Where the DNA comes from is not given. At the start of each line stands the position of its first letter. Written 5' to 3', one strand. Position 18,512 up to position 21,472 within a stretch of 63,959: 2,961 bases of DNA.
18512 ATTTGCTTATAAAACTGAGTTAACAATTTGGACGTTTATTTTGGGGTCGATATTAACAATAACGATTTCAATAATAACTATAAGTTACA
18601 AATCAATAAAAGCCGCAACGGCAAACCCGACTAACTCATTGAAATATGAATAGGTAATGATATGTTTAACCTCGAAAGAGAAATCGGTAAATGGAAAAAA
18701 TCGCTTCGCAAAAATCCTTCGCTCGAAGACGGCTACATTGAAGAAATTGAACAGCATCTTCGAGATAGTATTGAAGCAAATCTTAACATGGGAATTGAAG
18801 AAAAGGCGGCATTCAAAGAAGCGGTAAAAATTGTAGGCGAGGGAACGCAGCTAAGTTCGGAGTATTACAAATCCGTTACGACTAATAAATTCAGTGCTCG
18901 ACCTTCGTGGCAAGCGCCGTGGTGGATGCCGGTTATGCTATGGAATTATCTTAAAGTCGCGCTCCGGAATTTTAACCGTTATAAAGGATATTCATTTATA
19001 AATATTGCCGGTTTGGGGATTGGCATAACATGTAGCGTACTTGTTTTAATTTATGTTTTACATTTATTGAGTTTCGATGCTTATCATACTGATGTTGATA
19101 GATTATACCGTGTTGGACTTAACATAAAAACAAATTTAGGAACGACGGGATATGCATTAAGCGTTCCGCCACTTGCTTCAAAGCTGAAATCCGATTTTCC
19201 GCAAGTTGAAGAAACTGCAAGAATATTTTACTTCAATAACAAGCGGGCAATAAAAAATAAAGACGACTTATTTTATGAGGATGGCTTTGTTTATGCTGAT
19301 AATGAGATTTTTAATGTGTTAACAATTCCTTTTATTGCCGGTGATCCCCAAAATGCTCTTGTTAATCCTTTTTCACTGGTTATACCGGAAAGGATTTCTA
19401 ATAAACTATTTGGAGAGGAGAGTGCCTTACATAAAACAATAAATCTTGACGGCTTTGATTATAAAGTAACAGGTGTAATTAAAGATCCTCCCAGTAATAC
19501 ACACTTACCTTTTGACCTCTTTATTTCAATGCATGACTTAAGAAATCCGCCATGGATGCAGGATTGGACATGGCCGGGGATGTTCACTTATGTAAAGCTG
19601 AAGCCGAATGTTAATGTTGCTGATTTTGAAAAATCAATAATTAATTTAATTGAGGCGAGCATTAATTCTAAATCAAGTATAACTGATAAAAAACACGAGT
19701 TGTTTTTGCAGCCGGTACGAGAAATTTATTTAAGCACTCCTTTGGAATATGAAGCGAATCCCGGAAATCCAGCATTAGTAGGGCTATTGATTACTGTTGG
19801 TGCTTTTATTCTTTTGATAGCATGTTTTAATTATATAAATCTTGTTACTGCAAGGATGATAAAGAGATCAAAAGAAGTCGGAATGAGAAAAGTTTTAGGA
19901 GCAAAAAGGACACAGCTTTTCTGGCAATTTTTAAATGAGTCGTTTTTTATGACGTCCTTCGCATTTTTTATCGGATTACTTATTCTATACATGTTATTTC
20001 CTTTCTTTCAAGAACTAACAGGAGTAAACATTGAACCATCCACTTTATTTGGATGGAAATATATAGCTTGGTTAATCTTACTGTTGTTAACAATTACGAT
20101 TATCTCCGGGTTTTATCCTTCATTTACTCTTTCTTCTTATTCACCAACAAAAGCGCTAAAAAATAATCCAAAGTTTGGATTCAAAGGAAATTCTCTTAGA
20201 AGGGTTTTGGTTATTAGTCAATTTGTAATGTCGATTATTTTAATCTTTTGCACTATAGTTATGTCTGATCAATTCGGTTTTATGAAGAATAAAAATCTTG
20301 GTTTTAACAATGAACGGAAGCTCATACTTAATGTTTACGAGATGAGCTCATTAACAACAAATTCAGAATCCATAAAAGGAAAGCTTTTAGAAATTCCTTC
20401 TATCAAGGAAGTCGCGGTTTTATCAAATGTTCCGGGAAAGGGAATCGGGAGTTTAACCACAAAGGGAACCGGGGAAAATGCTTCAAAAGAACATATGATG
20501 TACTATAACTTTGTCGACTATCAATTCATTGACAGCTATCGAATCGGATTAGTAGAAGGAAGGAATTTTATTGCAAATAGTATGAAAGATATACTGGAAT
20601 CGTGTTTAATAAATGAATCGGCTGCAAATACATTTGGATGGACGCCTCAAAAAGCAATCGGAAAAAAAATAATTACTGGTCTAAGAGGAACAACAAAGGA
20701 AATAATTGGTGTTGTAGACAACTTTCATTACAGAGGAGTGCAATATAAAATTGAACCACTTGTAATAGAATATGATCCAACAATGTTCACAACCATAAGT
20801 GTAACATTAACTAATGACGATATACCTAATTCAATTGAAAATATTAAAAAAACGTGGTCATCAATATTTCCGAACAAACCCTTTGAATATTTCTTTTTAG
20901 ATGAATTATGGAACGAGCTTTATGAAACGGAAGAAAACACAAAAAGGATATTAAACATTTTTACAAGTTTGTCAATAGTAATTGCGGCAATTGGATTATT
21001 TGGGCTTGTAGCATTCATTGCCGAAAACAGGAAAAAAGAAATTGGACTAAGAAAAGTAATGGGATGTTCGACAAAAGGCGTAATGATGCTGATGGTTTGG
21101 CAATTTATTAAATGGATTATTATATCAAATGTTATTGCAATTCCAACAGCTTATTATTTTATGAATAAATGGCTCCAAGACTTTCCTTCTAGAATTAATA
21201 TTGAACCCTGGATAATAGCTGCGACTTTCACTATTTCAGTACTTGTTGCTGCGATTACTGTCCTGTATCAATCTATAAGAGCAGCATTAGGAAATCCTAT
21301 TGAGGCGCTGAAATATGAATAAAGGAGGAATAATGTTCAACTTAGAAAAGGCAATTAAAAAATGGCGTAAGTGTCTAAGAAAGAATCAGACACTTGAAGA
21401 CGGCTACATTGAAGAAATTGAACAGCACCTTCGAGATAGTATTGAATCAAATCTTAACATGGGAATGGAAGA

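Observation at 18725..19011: Head cassette shared almost identically by units 4 and 5 (and more loosely unit 6) on otherwise divergent genes: gene conversion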

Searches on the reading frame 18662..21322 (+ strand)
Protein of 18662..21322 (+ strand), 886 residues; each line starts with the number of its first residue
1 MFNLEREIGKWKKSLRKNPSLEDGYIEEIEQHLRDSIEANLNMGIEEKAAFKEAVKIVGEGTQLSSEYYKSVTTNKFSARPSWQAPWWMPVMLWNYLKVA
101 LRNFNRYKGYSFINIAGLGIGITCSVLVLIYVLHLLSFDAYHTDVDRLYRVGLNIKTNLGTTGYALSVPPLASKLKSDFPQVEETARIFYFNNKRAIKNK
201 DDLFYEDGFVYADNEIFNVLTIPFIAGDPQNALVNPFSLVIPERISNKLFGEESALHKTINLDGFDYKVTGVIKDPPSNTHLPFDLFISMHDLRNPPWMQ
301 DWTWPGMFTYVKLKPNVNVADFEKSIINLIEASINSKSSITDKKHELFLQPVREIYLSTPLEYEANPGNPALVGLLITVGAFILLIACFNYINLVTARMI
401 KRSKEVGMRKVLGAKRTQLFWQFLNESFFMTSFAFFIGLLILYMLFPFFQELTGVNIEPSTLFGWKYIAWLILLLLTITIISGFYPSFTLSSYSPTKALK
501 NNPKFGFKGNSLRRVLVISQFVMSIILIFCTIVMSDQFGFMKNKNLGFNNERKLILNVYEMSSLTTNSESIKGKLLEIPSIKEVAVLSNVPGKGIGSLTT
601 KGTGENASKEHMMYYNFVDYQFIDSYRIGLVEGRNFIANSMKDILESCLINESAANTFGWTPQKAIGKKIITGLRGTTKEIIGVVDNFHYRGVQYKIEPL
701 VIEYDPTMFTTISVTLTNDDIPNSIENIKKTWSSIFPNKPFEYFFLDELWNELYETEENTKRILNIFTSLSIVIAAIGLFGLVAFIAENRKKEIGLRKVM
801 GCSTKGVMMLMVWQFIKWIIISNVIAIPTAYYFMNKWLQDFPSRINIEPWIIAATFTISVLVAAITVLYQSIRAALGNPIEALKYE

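Call 6: search_protein_families(library=pfam, proteins=[window:18662-21322:+])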
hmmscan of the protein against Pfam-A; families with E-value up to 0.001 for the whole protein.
window:18662-21322:+ (886 aa): 2 families
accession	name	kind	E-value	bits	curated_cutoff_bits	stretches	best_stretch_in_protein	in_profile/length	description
PF02687.27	FtsX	-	3.3e-28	98.6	25.5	2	378-495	2-120/120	FtsX-like permease C-terminal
PF12704.14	MacB_PCD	-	5.8e-27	95.8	27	2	111-328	1-206/207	MacB-like periplasmic core domain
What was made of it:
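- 18662..21322 (+): Unit 4 gene: an 886-aa duplicated FtsX/MacB_PCD permease with an N-terminal permease prefix domain 1. Pfam FtsX and MacB_PCD, two stretches each (call 6).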

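Call 7: search_protein_families(library=ncbifam, proteins=[window:18662-21322:+])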
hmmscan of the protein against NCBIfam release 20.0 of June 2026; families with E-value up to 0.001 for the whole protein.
window:18662-21322:+ (886 aa): 5 families
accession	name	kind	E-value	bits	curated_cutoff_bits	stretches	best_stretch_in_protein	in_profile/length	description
TIGR03434.1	ADOP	subfamily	2.3e-86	290.6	622.3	1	94-886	2-803/803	ADOP family duplicated permease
NF038008.1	ABC_perm_DarB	equivalog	5.6e-31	107.2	700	1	111-867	12-767/777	darobactin export ABC transporter permease subunit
NF007826.0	PRK10535.1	equivalog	7e-08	31.2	966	1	618-884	372-646/648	macrolide ABC transporter ATP-binding protein/permease MacB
NF038403.1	perm_prefix_1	domain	3e-06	26.9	30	1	13-68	3-58/59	permease prefix domain 1-containing protein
NF008076.0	PRK10814.1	exception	0.00062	18.9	473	0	752-886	255-399/399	lipoprotein-releasing ABC transporter permease subunit LolC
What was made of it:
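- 18662..21322 (+): TIGR03434 scores 290 bits, below its cut-off (call 7).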

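Call 13: find_encoding_contigs(protein=window:18662-21322:+, flank=10000, max_places=6)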
Protein window:18662-21322:+ (886 aa): no gene with exactly this product is on record in the collection.
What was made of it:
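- Tried and rejected: An exact-protein look-up of U4 found no record (call 13).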

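Call 14: find_homologous_proteins(query=window:18662-21322:+, max_evalue=1e-20)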
Query window:18662-21322:+ (886 aa): 2698 proteins with E <= 1e-20 among 8000 candidates; the best 120 are listed.
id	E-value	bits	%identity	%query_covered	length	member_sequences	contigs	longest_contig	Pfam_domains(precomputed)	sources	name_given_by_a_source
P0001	0.0e+0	2009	100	100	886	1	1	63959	PF02687.28,PF12704.15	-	-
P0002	0.0e+0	1059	54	100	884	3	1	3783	PF02687.28,PF12704.15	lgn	-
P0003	0.0e+0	1049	53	100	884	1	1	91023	PF02687.28,PF12704.15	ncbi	ncbi:ABC transporter permease [Bacteroidota bacterium]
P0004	0.0e+0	1025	51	100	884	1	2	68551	PF02687.28,PF12704.15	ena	-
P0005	3.1e-283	960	55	90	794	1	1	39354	PF02687.28,PF12704.15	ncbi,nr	ncbi:MAG: hypothetical protein A2V66_07710 [Ignavibacteria bacterium RBG_13_36_8]|nr:MAG: hypothetic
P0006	2.2e-264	898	49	90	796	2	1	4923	PF02687.28,PF12704.15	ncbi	-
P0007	1.6e-254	865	48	90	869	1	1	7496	PF02687.28,PF12704.15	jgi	-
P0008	6.7e-237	807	42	100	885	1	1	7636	PF02687.28,PF12704.15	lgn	-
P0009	1.3e-229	783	45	90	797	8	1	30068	PF02687.28,PF12704.15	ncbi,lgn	-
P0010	3.6e-215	735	43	90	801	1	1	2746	PF02687.28,PF12704.15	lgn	-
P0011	3.8e-214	732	43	90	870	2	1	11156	PF02687.28,PF12704.15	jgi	jgi:putative ABC transport system permease protein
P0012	5.6e-213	728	40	100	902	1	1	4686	PF02687.28,PF12704.15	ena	-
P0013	3.8e-210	718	39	100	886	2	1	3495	PF02687.28,PF12704.15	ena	-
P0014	4.8e-209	715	42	91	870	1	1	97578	PF02687.28,PF12704.15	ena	-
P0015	3.1e-208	712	42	90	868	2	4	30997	PF02687.28,PF12704.15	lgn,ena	-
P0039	2.0e-198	680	40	100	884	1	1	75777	PF02687.28,PF12704.15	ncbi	ncbi:ABC transporter permease [Bacteroidota bacterium]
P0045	2.9e-196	672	38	100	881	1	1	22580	PF02687.28,PF12704.15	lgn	-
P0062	5.9e-184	632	37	100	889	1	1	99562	PF02687.28,PF12704.15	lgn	-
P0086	7.8e-180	618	36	100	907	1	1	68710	PF02687.28,PF12704.15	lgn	-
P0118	5.4e-171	589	34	100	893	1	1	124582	PF02687.28,PF12704.15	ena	-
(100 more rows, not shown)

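Call 15: find_encoding_contigs(protein=P0003, flank=10000, max_places=3)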
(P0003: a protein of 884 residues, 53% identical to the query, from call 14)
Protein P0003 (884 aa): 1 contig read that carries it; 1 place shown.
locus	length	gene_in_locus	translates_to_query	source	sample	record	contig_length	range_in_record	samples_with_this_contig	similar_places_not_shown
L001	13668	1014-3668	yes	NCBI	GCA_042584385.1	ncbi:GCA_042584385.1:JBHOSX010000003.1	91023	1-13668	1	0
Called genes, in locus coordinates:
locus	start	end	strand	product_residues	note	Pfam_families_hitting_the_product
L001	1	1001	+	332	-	PF12704:MacB_PCD, PF02687:FtsX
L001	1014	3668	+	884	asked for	PF12704:MacB_PCD, PF02687:FtsX, PF12704:MacB_PCD (weak), PF02687:FtsX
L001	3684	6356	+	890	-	PF12704:MacB_PCD, PF02687:FtsX, PF12704:MacB_PCD (weak), PF02687:FtsX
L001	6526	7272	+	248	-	PF13483:Lactamase_B_3, PF12706:Lactamase_B_2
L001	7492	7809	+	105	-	PF03551:PadR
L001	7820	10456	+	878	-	PF12704:MacB_PCD, PF02687:FtsX, PF12704:MacB_PCD (weak), PF02687:FtsX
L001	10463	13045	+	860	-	PF12704:MacB_PCD, PF02687:FtsX, PF12704:MacB_PCD, PF02687:FtsX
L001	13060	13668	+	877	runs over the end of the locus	PF12704:MacB_PCD, PF02687:FtsX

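Call 16: find_encoding_contigs(protein=P0004, flank=10000, max_places=3)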
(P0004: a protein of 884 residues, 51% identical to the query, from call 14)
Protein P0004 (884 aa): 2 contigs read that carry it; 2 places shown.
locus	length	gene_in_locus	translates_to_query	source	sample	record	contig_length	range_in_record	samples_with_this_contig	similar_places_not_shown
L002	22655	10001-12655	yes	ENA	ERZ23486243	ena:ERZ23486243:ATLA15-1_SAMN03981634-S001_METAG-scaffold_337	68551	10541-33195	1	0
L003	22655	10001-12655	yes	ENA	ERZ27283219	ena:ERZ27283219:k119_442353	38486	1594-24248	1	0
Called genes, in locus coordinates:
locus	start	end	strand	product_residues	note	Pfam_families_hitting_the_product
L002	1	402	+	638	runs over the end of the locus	PF12704:MacB_PCD (weak), PF02687:FtsX, PF12704:MacB_PCD, PF02687:FtsX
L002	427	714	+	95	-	-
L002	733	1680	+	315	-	PF00144:Beta-lactamase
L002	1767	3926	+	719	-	PF10459:Peptidase_S46, PF13365:Trypsin_2 (faint)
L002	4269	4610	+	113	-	PF03551:PadR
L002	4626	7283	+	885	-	PF12704:MacB_PCD, PF02687:FtsX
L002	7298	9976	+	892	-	PF12704:MacB_PCD, PF02687:FtsX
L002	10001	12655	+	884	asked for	PF12704:MacB_PCD, PF02687:FtsX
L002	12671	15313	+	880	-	PF12704:MacB_PCD, PF02687:FtsX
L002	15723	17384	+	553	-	-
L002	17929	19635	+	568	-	-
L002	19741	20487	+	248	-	PF13483:Lactamase_B_3, PF12706:Lactamase_B_2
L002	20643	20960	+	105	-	PF03551:PadR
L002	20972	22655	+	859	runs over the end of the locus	PF12704:MacB_PCD, PF02687:FtsX, PF12704:MacB_PCD, PF02687:FtsX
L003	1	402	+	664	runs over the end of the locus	?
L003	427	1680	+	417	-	PF00144:Beta-lactamase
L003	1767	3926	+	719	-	PF10459:Peptidase_S46, PF13365:Trypsin_2 (faint)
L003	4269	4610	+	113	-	PF03551:PadR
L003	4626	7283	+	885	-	PF12704:MacB_PCD, PF02687:FtsX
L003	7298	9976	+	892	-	PF12704:MacB_PCD, PF02687:FtsX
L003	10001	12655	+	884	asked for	PF12704:MacB_PCD, PF02687:FtsX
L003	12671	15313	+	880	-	PF12704:MacB_PCD, PF02687:FtsX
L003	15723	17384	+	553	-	-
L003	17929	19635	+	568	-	-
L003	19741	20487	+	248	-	PF13483:Lactamase_B_3, PF12706:Lactamase_B_2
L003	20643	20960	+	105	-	PF03551:PadR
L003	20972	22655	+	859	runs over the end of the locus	PF12704:MacB_PCD, PF02687:FtsX, PF12704:MacB_PCD, PF02687:FtsX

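Call 22: find_related_loci(query=A1, collection=genome_contigs, flank=10000)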
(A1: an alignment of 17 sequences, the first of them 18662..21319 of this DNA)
Query A1 (886 aa) in genome_contigs; peptide patterns used: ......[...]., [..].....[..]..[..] (x = any residue, [..] = any of these).
599 stretches matched a pattern (row limit reached: there are more); 597 encode a relative of the query (tblastn E <= 1e-3); the best 80 are kept; 80 distinct loci.
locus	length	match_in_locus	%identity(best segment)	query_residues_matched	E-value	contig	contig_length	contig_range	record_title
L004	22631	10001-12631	36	1-886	6e-178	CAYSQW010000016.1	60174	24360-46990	MAG TPA_asm: uncultured Eubacteriales bacterium isolate binchicken_co334_31 genome assembly, contig: NODE_709_length_601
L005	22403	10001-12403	35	92-886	3e-163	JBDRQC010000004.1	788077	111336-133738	MAG: Chrysiogenia bacterium isolate MEGAHIT-group-2.19 k141_13962, whole genome shotgun sequence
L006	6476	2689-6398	36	88-886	4e-163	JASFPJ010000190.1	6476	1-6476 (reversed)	MAG: Candidatus Aminicenantes bacterium isolate D0819M58metaG_Bin_295 D0819M58metaG_FD_scaffold_1454_c1, whole genome sh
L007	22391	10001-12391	38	90-886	8e-161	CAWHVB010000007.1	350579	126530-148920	MAG: uncultured Ignavibacteria bacterium isolate MFD02416.bin.1.237 genome assembly, contig: contig_68612, whole genome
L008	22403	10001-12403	38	91-886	6e-163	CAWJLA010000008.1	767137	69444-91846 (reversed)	MAG: uncultured Bacteroidetes bacterium isolate MFD02416.bin.1.83 genome assembly, contig: contig_69901, whole genome sh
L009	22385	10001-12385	36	92-886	6e-156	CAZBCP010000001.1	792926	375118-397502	MAG TPA_asm: uncultured Ohtaekwangia sp. isolate binchicken_co84_140 genome assembly, contig: k141_494219, whole genome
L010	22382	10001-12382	35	92-886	2e-155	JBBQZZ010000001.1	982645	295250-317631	MAG: Chitinophagales bacterium isolate Co_metawrap_2268 Cmw_2268_k141_5470788_length_982645_cov_51.0000, whole genome sh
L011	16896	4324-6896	35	91-886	3e-153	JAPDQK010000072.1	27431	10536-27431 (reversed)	MAG: Candidatus Zhuqueibacter pondensis isolate JZ4_201709_bins_45 JZ-4_201709_bins_45_scaffold_72, whole genome shotgun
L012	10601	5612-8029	37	92-886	1e-151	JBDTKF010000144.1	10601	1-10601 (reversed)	MAG: Ginsengibacter sp. isolate cluster2_bin.70 k127_1743183, whole genome shotgun sequence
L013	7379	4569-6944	35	87-886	3e-150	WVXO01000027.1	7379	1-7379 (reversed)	MAG: Candidatus Aminicenantes bacterium isolate CS1-C017 C_merged_R1_(paired)_contig_4319, whole genome shotgun sequence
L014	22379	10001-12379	35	91-886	7e-150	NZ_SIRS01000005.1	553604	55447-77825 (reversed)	Hyunsoonleella pacifica strain SW033 contig5, whole genome shotgun sequence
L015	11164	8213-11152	35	91-886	8e-150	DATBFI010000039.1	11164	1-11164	MAG TPA_asm: Chitinophagaceae bacterium isolate SMAG_U3807 k141_3301539, whole genome shotgun sequence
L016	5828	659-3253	32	21-886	2e-149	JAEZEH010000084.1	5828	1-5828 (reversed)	MAG: Bacteroidetes bacterium isolate OH_CBrB_328 k127_1514630, whole genome shotgun sequence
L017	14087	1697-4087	33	88-886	3e-147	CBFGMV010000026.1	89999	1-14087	MAG TPA_asm: uncultured Dyadobacter sp. isolate ERR5385024_concoct_9 genome assembly, contig: ERZ27258638.67, whole geno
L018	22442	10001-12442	34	89-886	3e-147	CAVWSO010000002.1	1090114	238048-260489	MAG: uncultured Sphingobacteriaceae bacterium isolate MFD04967.bin.2.65 genome assembly, contig: contig_21047, whole gen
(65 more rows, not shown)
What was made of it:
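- Tried and rejected: The genome_contigs scan gave 80 loci, all at 38% identity or less and mostly headless, so it was of little use for dating (call 22).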

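Call 31: find_encoding_contigs(protein=P0039, flank=10000, max_places=2)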
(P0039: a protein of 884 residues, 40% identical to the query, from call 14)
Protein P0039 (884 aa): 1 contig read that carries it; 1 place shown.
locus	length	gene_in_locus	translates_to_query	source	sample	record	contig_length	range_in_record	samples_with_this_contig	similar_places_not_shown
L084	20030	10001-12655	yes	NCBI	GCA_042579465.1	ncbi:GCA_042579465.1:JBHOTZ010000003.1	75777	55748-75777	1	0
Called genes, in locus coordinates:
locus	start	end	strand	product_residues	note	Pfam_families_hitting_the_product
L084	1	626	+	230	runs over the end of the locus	PF00072:Response_reg, PF00486:Trans_reg_C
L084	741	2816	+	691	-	PF13174:TPR_6 (faint), PF25174:Beta-prop_THOC3 (faint), PF07676:PD40 (faint), PF26549:Tricorn_N, PF26550:Tricorn_2nd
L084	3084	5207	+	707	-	PF07719:TPR_2 (faint), PF13424:TPR_12 (weak), PF00512:HisKA, PF02518:HATPase_c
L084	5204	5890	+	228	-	PF00072:Response_reg, PF00486:Trans_reg_C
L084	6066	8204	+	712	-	PF13174:TPR_6 (faint), PF23381:Beta-prop_IFT122_1st (faint), PF00930:DPPIV_N (faint), PF26550:Tricorn_2nd, PF07676:PD40, PF26549:Tricorn_N, PF25174:Beta-prop_THOC3, PF26549:Tricorn_N, +1 more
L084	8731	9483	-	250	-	PF12840:HTH_20 (weak), PF01022:HTH_5 (weak), PF12802:MarR_2 (faint), PF08327:AHSA1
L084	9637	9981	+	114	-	PF03551:PadR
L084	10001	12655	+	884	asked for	PF12704:MacB_PCD, PF02687:FtsX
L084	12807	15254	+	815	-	PF12704:MacB_PCD, PF02687:FtsX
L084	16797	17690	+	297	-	PF03781:FGE-sulfatase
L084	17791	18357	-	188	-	PF28474:DUF8412, PF13376:OmdA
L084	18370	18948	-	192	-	PF16242:Pyrid_ox_like, PF01243:PNPOx_N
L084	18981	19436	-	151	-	-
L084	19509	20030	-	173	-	PF01872:RibD_C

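Call 32: find_encoding_contigs(protein=P0062, flank=10000, max_places=2)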
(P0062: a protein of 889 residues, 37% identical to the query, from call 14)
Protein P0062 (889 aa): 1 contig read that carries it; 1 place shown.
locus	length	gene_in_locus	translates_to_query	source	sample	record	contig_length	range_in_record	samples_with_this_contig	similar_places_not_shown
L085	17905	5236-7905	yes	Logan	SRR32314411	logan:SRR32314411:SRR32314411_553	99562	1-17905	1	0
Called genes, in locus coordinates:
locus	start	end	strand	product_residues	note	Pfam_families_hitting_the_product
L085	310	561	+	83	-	-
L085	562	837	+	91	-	PF03319:EutN_CcmL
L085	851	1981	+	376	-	PF02481:DNA_processg_A, PF17782:WHD_DprA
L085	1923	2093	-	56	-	-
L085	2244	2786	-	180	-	-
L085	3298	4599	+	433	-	PF00669:Flagellin_N, PF00700:Flagellin_C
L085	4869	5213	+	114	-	PF03551:PadR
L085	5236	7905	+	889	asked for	PF12704:MacB_PCD, PF02687:FtsX, PF12704:MacB_PCD (weak), PF02687:FtsX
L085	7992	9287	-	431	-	PF05673:DUF815 (weak), PF05496:RuvB_N, PF00158:Sigma54_activat (faint), PF00004:AAA, PF07728:AAA_5, PF13173:AAA_14 (weak), PF16193:AAA_assoc_2, PF12002:MgsA_C, +5 more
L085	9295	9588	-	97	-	PF04977:DivIC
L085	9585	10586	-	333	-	PF01820:Dala_Dala_lig_N, PF01071:GARS_A (weak), PF02655:ATP-grasp_3 (weak), PF02786:CPSase_L_D2, PF02222:ATP-grasp (weak), PF07478:Dala_Dala_lig_C, PF13535:ATP-grasp_4 (weak)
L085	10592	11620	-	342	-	PF01408:GFO_IDH_MocA, PF02894:GFO_IDH_MocA_C, PF22725:GFO_IDH_MocA_C3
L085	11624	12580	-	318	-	PF02219:MTHFR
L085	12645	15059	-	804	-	PF01804:Penicil_amidase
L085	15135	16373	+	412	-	PF02646:RmuC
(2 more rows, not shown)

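Call 33: find_encoding_contigs(protein=P0086, flank=10000, max_places=2)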
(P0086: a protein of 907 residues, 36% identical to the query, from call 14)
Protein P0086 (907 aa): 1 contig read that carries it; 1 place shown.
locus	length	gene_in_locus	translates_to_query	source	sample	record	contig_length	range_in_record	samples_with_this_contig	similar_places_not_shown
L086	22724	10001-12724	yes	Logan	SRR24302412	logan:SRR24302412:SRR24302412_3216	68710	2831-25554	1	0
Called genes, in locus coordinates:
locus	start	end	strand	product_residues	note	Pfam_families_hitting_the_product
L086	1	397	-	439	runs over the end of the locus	PF01554:MatE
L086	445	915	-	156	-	-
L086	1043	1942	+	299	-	PF20434:BD-FAE, PF00561:Abhydrolase_1 (weak), PF07859:Abhydrolase_3 (weak), PF12697:Abhydrolase_6, PF00326:Peptidase_S9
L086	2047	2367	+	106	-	PF03551:PadR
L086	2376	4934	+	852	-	PF12704:MacB_PCD, PF02687:FtsX, PF12704:MacB_PCD (weak), PF02687:FtsX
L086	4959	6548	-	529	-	PF00884:Sulfatase, PF01663:Phosphodiest (faint), PF16347:SGSH_C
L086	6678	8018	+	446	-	PF00248:Aldo_ket_red, PF13183:Fer4_8 (faint)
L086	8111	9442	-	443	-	PF00248:Aldo_ket_red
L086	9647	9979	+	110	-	PF03551:PadR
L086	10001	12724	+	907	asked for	PF12704:MacB_PCD, PF02687:FtsX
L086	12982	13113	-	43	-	PF07411:DUF1508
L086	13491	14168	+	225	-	PF13852:DUF4197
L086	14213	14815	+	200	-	PF06078:DUF937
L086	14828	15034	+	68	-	PF07311:Dodecin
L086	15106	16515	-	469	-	PF01645:Glu_synthase, PF01070:FMN_dh (faint), PF00478:IMPDH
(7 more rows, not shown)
